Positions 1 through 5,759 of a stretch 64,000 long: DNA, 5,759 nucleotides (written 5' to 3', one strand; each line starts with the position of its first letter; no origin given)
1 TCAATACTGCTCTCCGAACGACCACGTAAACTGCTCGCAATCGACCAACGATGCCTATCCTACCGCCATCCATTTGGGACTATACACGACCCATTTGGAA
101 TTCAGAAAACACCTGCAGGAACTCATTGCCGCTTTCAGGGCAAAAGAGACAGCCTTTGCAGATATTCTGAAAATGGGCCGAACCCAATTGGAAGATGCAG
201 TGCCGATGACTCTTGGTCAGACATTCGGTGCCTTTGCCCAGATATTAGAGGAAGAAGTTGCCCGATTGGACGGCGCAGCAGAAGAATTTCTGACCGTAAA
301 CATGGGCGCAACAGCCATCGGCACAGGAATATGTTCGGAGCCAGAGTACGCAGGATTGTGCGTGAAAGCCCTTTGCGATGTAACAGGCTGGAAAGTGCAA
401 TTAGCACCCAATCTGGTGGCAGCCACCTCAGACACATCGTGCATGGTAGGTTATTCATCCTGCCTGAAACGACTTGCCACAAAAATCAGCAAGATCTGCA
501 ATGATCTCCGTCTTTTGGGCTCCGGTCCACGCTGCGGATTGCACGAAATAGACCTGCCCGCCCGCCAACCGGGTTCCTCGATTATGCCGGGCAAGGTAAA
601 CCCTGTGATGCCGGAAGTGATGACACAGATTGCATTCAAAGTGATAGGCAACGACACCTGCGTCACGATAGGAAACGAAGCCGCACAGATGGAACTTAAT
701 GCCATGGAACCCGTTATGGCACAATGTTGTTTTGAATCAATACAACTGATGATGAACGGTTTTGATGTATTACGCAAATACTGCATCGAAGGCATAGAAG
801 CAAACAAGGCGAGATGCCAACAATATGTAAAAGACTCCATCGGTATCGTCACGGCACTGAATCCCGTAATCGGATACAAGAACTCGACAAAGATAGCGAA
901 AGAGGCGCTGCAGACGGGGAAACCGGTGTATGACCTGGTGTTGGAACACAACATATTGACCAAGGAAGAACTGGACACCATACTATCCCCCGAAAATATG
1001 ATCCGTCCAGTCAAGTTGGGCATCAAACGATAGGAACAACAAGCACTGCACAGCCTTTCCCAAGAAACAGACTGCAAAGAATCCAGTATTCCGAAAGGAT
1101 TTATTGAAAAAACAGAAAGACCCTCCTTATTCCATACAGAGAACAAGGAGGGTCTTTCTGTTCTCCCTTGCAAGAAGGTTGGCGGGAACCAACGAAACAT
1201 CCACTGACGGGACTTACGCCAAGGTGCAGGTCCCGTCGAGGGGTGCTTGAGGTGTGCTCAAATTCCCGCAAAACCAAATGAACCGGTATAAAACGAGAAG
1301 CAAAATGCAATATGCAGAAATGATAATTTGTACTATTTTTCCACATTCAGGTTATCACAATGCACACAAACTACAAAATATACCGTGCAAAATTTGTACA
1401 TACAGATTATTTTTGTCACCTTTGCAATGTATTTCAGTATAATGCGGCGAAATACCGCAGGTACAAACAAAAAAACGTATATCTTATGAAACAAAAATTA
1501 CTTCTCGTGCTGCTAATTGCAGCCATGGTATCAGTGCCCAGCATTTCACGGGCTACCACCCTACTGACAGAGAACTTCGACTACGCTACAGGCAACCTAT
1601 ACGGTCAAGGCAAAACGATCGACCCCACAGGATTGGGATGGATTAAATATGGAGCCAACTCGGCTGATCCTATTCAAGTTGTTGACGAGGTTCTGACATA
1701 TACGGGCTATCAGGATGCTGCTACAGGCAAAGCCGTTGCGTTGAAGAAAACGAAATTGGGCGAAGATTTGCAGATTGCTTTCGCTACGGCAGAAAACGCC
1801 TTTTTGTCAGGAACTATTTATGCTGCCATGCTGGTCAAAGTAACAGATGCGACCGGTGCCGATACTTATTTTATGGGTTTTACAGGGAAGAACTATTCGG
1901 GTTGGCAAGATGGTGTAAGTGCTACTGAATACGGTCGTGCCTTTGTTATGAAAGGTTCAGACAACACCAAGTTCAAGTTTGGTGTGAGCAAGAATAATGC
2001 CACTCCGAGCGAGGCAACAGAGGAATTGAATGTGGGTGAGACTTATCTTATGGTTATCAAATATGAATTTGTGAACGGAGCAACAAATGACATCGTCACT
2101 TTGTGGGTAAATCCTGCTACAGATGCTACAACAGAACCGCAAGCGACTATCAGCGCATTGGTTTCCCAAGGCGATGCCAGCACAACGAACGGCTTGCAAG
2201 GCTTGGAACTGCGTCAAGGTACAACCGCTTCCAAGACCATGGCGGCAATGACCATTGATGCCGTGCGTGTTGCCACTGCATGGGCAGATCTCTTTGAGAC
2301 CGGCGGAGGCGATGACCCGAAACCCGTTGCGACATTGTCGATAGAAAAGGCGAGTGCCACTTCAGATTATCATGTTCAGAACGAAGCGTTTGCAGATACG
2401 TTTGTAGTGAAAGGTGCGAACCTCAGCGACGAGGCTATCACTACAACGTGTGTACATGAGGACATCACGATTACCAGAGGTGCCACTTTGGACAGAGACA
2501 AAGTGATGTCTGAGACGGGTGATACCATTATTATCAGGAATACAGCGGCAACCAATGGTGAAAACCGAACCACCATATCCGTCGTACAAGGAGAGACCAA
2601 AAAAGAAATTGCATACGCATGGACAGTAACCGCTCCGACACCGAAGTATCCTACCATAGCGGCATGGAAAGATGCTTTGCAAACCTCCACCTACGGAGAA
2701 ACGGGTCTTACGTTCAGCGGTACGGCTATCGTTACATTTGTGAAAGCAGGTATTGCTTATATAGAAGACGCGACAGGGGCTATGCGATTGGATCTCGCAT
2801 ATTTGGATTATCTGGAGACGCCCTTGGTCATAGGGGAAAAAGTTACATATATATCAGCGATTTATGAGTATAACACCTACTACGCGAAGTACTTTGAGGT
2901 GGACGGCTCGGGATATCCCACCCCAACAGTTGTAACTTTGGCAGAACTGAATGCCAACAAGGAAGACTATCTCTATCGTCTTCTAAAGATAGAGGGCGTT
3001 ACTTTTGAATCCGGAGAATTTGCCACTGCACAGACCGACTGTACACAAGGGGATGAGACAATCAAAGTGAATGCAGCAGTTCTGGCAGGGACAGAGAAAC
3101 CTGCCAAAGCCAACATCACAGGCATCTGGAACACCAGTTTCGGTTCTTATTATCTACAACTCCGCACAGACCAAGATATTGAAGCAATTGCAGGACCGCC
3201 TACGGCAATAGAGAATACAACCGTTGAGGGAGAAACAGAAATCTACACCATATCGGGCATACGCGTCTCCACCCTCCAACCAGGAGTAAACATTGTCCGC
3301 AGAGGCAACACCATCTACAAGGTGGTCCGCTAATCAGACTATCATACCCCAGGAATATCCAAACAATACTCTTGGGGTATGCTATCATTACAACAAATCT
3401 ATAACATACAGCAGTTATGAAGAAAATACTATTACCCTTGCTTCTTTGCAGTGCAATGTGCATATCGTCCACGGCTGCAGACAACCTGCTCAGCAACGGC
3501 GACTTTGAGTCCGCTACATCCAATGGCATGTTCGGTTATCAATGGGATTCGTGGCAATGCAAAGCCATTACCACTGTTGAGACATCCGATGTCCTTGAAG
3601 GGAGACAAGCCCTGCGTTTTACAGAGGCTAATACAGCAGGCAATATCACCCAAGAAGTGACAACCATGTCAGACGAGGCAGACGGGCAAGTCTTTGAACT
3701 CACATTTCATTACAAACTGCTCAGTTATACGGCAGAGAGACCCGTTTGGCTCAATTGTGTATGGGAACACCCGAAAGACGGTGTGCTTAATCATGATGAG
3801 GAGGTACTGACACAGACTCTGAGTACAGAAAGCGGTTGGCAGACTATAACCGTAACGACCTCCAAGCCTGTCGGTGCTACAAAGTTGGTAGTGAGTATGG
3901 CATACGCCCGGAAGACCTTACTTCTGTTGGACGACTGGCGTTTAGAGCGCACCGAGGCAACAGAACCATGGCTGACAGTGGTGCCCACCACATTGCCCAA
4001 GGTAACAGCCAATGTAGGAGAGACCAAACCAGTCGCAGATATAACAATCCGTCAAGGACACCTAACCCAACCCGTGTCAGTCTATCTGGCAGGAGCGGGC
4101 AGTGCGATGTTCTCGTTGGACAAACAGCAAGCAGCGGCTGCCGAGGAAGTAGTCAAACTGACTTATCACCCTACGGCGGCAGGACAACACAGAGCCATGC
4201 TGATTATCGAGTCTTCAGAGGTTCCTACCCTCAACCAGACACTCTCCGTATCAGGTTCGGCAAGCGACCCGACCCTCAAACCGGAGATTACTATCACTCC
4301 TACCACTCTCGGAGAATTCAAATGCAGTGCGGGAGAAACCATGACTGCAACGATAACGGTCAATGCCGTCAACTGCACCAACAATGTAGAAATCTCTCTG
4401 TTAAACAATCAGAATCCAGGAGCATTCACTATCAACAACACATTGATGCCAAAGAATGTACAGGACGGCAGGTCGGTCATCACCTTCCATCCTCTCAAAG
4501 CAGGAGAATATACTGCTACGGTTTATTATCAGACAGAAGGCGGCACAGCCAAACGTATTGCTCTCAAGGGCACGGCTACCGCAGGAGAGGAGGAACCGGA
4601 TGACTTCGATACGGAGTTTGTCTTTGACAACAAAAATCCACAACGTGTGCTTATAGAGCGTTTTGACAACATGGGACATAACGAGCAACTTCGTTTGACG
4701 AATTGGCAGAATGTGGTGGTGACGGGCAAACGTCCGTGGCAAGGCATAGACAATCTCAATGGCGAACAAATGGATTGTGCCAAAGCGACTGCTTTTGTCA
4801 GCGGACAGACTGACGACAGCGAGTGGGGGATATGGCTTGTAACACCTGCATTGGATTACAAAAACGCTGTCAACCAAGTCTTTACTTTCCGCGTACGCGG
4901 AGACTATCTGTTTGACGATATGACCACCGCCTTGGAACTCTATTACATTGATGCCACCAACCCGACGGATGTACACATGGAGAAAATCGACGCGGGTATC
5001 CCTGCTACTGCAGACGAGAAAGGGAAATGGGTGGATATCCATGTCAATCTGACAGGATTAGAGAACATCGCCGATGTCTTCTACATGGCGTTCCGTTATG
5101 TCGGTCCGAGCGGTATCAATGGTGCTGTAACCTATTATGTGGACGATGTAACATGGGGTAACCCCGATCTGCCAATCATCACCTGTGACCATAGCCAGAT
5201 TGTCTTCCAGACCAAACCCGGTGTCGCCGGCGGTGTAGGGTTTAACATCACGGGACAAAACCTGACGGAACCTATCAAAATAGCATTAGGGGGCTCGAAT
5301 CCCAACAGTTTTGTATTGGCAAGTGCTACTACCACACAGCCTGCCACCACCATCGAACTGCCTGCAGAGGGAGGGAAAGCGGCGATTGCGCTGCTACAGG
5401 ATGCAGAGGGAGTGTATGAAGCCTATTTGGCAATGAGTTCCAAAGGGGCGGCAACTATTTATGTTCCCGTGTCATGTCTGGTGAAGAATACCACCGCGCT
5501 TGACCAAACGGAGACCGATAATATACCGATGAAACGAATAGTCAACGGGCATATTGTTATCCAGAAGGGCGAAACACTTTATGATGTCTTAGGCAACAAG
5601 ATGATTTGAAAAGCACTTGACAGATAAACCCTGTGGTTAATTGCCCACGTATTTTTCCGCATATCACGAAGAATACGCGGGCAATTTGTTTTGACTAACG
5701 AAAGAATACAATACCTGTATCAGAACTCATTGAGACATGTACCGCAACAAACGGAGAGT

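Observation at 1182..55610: Interspersed family of intergenic elements built from head-to-tail 11-nt units ending in (T/C)(G/C)AGG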

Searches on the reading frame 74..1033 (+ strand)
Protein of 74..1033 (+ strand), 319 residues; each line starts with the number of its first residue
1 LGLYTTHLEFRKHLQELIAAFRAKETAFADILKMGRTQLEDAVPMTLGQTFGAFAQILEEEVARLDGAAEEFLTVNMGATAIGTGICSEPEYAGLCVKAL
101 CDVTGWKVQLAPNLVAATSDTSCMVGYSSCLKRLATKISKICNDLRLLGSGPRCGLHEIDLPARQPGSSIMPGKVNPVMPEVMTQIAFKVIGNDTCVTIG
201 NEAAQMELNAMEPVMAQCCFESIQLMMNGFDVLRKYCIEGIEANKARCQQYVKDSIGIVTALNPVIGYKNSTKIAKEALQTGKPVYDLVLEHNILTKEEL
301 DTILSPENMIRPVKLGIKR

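Call 14: search_protein_families(library=pfam, proteins=[window:74-1033:+])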
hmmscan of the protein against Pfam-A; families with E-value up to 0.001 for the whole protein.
window:74-1033:+ (319 aa): 2 families
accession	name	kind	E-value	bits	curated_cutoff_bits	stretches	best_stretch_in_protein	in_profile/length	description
PF00206.25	Lyase_1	-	1.5e-58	199.1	27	1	10-192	131-312/312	Lyase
PF10415.14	FumaraseC_C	-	1.7e-24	86.4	32.5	1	258-310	1-53/54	Fumarase C C-terminus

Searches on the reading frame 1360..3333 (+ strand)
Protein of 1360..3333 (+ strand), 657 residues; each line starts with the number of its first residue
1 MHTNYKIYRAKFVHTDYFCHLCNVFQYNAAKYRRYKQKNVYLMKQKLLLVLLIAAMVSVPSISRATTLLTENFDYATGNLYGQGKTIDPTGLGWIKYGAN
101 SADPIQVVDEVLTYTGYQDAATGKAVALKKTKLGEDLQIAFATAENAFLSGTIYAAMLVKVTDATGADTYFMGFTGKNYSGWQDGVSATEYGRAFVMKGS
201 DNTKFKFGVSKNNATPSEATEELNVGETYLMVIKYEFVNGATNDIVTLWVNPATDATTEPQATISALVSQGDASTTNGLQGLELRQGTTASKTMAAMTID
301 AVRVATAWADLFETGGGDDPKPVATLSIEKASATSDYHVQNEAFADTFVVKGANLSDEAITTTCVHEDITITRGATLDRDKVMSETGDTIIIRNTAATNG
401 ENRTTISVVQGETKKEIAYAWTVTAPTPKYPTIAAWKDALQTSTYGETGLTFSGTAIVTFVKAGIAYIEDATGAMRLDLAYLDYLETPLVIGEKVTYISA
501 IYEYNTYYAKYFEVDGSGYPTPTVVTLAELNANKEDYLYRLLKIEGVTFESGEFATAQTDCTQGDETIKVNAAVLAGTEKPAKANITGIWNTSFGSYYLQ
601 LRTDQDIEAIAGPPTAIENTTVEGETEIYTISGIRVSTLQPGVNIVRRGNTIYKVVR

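Call 14: search_protein_families(library=pfam, proteins=[window:1360-3333:+])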
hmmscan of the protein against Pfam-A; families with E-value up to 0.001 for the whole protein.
window:1360-3333:+ (657 aa): 1 family
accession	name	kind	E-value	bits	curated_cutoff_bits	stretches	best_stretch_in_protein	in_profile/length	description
PF18942.5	DUF5689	-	8.3e-06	26.3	28.6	1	488-607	88-217/217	Family of unknown function (DUF5689)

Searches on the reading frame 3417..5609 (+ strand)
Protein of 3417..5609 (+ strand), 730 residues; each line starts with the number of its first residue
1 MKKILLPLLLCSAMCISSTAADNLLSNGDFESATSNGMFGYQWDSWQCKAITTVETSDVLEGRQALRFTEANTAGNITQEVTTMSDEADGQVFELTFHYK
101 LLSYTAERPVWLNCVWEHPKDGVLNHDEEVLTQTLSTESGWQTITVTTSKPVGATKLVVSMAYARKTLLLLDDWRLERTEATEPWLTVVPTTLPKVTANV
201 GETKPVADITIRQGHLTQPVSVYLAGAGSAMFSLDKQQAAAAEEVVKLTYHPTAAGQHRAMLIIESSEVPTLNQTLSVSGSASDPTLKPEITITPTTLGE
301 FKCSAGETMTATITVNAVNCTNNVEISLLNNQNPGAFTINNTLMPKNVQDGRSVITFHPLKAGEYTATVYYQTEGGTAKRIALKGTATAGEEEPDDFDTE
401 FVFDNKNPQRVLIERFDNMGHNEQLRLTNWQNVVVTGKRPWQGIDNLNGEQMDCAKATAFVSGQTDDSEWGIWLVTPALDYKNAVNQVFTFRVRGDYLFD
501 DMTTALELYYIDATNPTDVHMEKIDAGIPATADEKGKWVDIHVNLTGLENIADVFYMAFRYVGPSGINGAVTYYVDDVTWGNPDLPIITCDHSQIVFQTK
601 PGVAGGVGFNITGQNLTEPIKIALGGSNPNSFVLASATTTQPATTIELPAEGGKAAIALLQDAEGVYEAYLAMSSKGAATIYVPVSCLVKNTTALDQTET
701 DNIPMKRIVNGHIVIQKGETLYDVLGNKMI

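Call 14: search_protein_families(library=pfam, proteins=[window:3417-5609:+])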
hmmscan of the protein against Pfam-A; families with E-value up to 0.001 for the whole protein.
window:3417-5609:+ (730 aa): 1 family
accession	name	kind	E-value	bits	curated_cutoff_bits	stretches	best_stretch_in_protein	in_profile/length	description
PF00630.25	Filamin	-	0.0009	20.5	26.9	0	311-372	23-83/93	Filamin/ABP280 repeat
